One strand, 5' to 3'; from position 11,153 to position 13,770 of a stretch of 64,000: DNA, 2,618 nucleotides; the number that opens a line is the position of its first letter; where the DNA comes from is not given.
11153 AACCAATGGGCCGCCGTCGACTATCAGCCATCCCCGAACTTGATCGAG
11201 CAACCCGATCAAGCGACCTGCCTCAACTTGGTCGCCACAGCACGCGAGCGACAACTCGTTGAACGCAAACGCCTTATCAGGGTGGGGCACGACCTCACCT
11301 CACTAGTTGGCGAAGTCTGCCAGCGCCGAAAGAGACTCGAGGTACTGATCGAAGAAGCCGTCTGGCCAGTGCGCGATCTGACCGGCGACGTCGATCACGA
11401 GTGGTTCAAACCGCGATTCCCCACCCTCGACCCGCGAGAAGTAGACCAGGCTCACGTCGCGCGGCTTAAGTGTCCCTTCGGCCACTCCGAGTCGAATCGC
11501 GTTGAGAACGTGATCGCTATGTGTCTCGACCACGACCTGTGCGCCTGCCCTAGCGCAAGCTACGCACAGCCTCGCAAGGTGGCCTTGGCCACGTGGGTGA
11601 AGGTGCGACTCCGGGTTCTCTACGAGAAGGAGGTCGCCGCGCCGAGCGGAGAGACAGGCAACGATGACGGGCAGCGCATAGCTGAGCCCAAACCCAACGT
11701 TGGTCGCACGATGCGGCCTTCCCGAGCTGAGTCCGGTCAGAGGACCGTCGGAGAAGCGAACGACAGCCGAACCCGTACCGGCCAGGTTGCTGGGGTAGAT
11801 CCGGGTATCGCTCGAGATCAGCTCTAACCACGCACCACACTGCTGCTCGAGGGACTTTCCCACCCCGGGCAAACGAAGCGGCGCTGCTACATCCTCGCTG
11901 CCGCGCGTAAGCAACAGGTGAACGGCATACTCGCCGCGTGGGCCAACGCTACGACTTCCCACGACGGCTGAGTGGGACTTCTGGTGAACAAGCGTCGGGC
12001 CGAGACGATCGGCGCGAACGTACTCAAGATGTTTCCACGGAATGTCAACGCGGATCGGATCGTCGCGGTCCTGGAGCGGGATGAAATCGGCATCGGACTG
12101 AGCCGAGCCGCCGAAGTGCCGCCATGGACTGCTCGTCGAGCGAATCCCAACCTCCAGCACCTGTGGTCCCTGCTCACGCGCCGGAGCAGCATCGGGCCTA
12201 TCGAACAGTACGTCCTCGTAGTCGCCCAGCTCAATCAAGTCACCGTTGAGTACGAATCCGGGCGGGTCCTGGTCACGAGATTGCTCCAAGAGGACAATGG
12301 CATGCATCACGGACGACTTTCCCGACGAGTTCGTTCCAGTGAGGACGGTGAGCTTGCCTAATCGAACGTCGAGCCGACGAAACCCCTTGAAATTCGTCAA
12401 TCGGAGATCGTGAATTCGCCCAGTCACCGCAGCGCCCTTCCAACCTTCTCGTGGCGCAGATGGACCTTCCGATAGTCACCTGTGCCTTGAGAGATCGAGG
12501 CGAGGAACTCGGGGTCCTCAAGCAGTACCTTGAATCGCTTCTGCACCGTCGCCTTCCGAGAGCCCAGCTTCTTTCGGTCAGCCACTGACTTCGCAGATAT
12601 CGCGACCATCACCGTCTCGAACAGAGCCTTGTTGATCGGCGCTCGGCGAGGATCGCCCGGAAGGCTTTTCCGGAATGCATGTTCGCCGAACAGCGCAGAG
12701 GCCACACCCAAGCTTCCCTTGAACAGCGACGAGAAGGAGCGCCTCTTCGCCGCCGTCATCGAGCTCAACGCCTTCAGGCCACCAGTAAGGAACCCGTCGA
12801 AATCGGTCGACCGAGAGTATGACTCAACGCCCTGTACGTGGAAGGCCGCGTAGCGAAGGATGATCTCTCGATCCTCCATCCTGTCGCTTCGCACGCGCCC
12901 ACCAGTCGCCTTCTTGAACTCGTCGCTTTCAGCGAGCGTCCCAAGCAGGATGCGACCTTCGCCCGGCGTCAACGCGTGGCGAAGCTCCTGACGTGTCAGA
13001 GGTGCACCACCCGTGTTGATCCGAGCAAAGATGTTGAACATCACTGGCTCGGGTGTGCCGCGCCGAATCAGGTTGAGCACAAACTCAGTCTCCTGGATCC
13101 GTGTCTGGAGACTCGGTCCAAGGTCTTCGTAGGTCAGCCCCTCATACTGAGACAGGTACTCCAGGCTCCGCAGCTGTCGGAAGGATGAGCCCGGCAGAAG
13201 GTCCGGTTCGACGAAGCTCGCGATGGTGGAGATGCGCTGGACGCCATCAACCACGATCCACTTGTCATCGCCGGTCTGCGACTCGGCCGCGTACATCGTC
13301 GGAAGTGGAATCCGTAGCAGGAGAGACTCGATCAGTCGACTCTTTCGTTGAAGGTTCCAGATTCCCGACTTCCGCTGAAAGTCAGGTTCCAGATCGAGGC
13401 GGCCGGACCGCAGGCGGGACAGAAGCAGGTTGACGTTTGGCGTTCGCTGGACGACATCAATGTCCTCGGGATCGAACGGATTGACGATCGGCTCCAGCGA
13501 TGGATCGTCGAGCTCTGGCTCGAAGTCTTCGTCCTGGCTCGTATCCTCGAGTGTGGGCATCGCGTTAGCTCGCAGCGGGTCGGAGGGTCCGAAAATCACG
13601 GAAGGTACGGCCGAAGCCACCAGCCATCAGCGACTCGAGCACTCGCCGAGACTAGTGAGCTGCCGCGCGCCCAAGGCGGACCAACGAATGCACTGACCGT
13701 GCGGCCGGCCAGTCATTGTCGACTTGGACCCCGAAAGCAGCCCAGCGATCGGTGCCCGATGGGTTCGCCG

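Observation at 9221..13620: Menshen-like triplet whose effector gene is knocked out by an ISL3 and is exactly repairable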

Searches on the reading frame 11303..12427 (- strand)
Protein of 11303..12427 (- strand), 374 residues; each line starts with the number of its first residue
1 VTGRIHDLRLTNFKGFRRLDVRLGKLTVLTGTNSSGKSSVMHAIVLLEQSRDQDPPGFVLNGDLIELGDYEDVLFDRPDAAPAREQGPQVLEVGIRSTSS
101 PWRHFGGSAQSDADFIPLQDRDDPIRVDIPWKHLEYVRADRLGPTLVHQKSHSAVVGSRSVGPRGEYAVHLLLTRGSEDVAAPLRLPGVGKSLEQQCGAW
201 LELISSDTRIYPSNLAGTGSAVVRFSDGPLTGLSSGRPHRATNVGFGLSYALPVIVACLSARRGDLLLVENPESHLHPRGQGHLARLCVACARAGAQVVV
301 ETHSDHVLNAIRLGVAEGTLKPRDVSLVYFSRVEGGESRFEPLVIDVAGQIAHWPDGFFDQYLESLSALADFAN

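Call 4: search_protein_families(library=pfam, proteins=[window:11303-12427:-], max_evalue=0.01)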
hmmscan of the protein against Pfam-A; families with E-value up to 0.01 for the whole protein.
window:11303-12427:- (374 aa): 8 families
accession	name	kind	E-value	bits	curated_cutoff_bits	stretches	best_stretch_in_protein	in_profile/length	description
PF13175.12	AAA_15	-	1.3e-21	78.1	32.1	2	235-307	292-373/374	AAA ATPase domain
PF13304.12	AAA_21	-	8.3e-21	75.8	27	2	235-309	229-304/304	AAA domain, putative AbiEii toxin, Type IV TA system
PF12476.13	DUF3696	-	3.1e-12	47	22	1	320-369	1-52/52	Protein of unknown function (DUF3696)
PF11398.14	DUF2813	-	1.3e-07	31.8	21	1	10-47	8-45/372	Protein of unknown function (DUF2813)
PF02463.25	SMC_N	-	1.8e-06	28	40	1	5-47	2-49/220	RecF/RecN/SMC N terminal domain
PF13555.12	AAA_29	-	0.00017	21.7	27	1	8-46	4-44/61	P-loop containing region of AAA domain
PF13476.12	AAA_23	-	0.00023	22.3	27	1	8-46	2-41/201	AAA domain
PF13514.12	AAA_27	-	0.0071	16.4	22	0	4-45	2-47/206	AAA domain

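Call 5: search_protein_families(library=padloc, proteins=[window:11303-12427:-], max_evalue=0.01)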
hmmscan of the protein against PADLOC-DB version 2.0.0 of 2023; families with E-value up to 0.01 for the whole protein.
window:11303-12427:- (374 aa): 113 families (the best 25 are shown)
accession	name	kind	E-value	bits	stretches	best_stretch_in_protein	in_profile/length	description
PDLC03878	NsnB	-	7.4e-93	310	1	5-370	2-343/345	-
PDLC04148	HEC-03B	-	3e-41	139.9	2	157-368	236-443/458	-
PDLC04707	PDC-M55A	-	1.2e-29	101.6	2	242-370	277-410/421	-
PDLC02979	AriA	-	4.2e-25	87.3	2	238-307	294-372/373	-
PDLC02980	AriA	-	1.6e-19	69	2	234-309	228-304/304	-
PDLC04178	HEC-01A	-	6e-17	59.8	2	4-49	8-53/399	-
PDLC04389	PDC-M07A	-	9.3e-17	59.1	2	3-49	4-50/443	-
PDLC00067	GajA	-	1.2e-15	55.1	2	4-46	4-46/604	AAA ATPase domain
PDLC04135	mad3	-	1.6e-14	52.2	1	4-52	1-50/374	mads_3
PDLC04033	PD-T4-4_A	-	2.4e-14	51.4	1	260-308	322-370/460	-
PDLC02358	Old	-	3e-14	50.7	2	4-49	3-48/578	Old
PDLC04176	HEC-01A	-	4.7e-14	50.5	2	235-311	247-324/371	-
PDLC04393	PDC-M07A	-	1.6e-13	48.4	1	5-49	2-46/435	-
PDLC04177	HEC-01A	-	8.1e-13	46.1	2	4-51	4-53/393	-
PDLC04179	HEC-01A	-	8.5e-13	46.2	2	5-47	2-44/459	-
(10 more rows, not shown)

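Call 66: find_encoding_contigs(protein=window:11303-12427:-, flank=5000, max_places=10)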
Protein window:11303-12427:- (374 aa): no gene with exactly this product is on record in the collection.

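Call 81: find_homologous_proteins(query=window:11303-12427:-, max_evalue=1e-60)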
Query window:11303-12427:- (374 aa): 354 proteins with E <= 1e-60 among 8000 candidates; the best 120 are listed.
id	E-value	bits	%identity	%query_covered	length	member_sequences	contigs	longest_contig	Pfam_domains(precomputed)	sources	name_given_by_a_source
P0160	1.5e-249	845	100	100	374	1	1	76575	PF12476.14,PF11398.15,PF13175.13,PF02463.26,PF13304.13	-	-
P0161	1.9e-146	506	60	99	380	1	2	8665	PF12476.14,PF11398.15,PF13514.13,PF13175.13,PF13476.13,PF02463.26,PF13304.13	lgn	-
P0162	4.6e-145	502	61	99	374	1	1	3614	PF12476.14,PF11398.15,PF13514.13,PF13175.13,PF13476.13,PF02463.26,PF13304.13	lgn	-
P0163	3.2e-142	492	58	100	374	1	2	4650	PF12476.14,PF11398.15,PF13175.13,PF02463.26,PF13304.13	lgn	-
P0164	1.2e-140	487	60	99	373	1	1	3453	PF12476.14,PF11398.15,PF13175.13,PF13476.13,PF13304.13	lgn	-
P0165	1.7e-139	483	59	99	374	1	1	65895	PF12476.14,PF11398.15,PF13175.13,PF13304.13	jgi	jgi:predicted ATPase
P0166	2.1e-139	483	58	99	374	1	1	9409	PF12476.14,PF11398.15,PF13514.13,PF13175.13,PF13476.13,PF02463.26,PF13304.13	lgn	-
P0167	1.2e-133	464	59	98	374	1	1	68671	PF12476.14,PF11398.15,PF13175.13,PF02463.26,PF13304.13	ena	-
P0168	1.8e-132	460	58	99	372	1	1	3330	PF12476.14,PF11398.15,PF13175.13,PF13304.13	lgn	-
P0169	5.1e-127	442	57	98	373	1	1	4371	PF12476.14,PF11398.15,PF13175.13,PF13476.13,PF13555.13,PF02463.26,PF13304.13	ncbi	-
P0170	2.2e-119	417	55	99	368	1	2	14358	PF12476.14,PF11398.15,PF13175.13,PF13476.13,PF02463.26,PF13304.13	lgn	-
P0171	1.1e-114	402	53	99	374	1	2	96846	PF12476.14,PF11398.15,PF13175.13,PF02463.26,PF13304.13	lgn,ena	-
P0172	3.8e-114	400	50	98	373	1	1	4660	PF12476.14,PF11398.15,PF13175.13,PF13304.13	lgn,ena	-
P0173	7.2e-114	399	53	94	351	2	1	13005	PF12476.14,PF11398.15,PF13175.13,PF13304.13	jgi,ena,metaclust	metaclust:\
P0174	5.2e-110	386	57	80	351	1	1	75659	PF12476.14,PF13175.13,PF13304.13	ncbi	ncbi:MAG: AAA family ATPase [Acidimicrobiia bacterium]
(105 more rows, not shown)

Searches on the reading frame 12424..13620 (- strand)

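Call 4: search_protein_families(library=pfam, proteins=[window:12424-13620:-], max_evalue=0.01)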
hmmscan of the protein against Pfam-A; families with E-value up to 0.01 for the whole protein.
window:12424-13620:- (398 aa): 1 family
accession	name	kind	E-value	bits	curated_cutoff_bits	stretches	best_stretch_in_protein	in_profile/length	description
PF03235.19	GmrSD_N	-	9.5e-20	72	33.2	1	69-217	7-197/199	GmrSD restriction endonuclease, N-terminal domain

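Call 5: search_protein_families(library=padloc, proteins=[window:12424-13620:-], max_evalue=0.01)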
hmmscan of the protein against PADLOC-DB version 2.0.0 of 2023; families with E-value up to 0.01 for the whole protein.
window:12424-13620:- (398 aa): 3 families
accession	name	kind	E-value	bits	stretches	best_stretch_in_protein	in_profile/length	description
PDLC03877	NsnA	-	1e-120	401.6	1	29-395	20-377/385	-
PDLC04027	PD-T4-2_A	-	9.6e-33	111.7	1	68-392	45-356/363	-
PDLC03418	REase_II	-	7.8e-10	36.4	1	73-220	30-160/372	Type II restriction enzyme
